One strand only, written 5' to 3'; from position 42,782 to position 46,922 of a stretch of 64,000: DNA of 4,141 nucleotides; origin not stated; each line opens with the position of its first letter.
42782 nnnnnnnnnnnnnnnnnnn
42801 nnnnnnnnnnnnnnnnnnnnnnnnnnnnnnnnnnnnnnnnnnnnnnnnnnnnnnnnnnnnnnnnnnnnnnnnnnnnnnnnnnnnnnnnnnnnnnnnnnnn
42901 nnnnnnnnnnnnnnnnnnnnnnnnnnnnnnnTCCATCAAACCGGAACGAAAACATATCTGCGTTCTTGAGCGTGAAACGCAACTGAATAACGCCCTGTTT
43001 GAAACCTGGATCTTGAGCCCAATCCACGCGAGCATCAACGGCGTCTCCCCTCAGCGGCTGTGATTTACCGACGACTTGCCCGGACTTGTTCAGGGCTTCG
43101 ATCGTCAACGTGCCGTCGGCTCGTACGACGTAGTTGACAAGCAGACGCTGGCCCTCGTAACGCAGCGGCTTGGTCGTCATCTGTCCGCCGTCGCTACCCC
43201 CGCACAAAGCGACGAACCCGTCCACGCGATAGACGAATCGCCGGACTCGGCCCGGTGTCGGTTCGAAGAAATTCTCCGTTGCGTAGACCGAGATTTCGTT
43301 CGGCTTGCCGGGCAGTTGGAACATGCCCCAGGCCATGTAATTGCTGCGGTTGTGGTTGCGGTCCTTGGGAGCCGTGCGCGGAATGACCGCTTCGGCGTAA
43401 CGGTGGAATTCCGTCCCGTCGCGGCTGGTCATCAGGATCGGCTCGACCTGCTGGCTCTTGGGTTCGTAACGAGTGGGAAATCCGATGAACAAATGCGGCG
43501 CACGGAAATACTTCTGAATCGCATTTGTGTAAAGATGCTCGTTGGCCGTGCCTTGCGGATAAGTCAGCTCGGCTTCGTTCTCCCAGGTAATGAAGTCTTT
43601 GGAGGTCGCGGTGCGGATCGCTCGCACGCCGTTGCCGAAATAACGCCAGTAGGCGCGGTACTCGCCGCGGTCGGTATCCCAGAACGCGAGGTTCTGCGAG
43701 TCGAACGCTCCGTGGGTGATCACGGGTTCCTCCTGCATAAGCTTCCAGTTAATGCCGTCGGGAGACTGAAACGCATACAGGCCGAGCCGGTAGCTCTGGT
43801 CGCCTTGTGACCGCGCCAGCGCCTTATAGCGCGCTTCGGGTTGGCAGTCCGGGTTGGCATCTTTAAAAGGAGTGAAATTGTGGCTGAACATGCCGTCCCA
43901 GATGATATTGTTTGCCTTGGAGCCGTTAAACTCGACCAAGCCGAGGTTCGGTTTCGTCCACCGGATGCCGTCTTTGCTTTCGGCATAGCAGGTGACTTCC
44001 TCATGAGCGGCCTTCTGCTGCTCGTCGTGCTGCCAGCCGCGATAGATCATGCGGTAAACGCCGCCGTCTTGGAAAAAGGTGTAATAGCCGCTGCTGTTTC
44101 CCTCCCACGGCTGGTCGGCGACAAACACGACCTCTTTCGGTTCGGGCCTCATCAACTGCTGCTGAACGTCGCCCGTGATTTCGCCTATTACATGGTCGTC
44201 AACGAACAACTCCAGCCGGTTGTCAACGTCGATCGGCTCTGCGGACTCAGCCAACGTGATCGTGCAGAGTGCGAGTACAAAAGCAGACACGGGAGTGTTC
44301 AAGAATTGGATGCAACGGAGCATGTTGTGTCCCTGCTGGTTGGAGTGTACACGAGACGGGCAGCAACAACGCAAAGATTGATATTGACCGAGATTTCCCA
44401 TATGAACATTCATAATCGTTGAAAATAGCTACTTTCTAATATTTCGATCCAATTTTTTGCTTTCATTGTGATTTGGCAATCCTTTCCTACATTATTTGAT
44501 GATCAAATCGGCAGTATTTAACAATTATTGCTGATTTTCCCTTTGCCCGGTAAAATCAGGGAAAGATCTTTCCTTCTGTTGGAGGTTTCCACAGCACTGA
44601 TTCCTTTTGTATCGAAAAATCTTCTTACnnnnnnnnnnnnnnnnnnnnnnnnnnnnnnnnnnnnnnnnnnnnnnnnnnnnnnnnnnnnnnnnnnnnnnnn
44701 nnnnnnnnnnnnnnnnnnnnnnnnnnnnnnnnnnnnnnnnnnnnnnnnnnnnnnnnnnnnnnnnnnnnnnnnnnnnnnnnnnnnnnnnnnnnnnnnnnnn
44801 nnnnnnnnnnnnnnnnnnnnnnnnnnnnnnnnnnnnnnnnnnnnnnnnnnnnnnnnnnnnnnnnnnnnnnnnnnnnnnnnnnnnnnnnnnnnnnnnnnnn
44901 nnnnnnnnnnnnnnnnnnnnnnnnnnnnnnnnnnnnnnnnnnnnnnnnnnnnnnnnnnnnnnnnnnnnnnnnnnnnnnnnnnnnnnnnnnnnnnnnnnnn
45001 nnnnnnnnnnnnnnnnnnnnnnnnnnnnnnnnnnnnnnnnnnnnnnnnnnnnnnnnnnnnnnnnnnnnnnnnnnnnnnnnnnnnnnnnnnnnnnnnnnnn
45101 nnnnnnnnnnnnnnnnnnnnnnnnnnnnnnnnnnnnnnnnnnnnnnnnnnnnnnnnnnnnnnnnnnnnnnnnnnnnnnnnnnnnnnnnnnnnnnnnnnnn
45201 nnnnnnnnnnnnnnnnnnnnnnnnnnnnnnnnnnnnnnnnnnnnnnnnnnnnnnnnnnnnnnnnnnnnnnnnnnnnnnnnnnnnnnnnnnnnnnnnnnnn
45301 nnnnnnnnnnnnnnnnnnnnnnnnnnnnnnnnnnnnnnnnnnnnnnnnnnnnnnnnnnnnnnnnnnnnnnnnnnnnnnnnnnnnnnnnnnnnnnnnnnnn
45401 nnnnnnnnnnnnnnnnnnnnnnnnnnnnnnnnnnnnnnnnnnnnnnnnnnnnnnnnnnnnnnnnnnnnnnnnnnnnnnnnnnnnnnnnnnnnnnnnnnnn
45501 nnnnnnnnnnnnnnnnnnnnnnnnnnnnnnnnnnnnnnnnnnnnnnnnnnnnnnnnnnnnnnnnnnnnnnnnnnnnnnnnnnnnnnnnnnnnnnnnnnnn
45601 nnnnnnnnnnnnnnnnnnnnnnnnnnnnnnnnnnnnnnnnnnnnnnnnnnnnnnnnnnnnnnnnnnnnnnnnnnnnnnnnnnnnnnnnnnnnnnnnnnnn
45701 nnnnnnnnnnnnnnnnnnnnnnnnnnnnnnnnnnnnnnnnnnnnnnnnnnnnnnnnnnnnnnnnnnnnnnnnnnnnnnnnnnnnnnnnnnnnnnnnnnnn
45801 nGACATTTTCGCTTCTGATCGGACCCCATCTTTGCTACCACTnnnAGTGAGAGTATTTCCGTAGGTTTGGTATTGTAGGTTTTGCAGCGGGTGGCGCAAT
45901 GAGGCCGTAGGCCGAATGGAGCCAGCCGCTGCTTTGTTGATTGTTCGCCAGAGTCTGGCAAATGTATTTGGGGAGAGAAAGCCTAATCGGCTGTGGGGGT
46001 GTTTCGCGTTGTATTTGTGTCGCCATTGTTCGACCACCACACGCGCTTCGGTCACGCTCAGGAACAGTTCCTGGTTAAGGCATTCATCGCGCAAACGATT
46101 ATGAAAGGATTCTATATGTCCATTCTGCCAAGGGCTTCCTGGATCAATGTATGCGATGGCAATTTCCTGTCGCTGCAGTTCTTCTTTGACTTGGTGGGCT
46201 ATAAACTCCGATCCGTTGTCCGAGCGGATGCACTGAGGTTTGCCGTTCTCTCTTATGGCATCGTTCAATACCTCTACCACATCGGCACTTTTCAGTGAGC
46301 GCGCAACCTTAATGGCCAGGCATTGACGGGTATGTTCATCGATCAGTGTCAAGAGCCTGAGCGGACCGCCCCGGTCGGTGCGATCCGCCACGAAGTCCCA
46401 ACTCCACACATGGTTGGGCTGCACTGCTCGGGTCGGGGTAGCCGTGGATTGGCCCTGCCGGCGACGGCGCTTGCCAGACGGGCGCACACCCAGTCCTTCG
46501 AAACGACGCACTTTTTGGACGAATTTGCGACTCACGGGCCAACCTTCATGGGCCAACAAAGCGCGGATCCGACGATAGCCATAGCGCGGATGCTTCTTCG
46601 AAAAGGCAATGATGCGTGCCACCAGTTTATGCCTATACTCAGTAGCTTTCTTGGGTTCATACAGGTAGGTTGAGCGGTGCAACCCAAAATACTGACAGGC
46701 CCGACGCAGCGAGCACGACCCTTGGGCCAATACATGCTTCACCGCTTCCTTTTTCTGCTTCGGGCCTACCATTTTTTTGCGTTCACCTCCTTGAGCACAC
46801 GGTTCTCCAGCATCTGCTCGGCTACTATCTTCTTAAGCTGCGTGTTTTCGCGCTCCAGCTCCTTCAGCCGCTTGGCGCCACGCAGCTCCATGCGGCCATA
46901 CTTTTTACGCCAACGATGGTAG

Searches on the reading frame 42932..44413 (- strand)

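Call 66: search_protein_families(library=pfam, proteins=[window:42932-44413:-], max_evalue=0.001)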
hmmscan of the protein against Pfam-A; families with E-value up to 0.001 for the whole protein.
window:42932-44413:- (494 aa): 1 family
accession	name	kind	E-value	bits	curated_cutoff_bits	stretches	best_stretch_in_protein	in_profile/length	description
PF00251.26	Glyco_hydro_32N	-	0.00065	19.8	22.1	0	249-357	19-133/307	Glycosyl hydrolases family 32 N-terminal domain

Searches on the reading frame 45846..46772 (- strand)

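Call 66: search_protein_families(library=pfam, proteins=[window:45846-46772:-], max_evalue=0.001)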
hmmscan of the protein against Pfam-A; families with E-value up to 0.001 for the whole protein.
window:45846-46772:- (309 aa): 4 families
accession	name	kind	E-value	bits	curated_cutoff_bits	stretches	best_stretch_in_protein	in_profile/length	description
PF13683.12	rve_3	-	6.3e-26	90.4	26.5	1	203-268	2-67/67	Integrase core domain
PF00665.32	rve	-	5.6e-20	72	32.6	1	118-214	3-102/102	Integrase core domain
PF13276.12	HTH_21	-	3.1e-09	37.4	28.1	1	48-101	4-59/60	HTH-like domain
PF13333.12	rve_2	-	1.6e-05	25.4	22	1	221-271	1-51/56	Integrase core domain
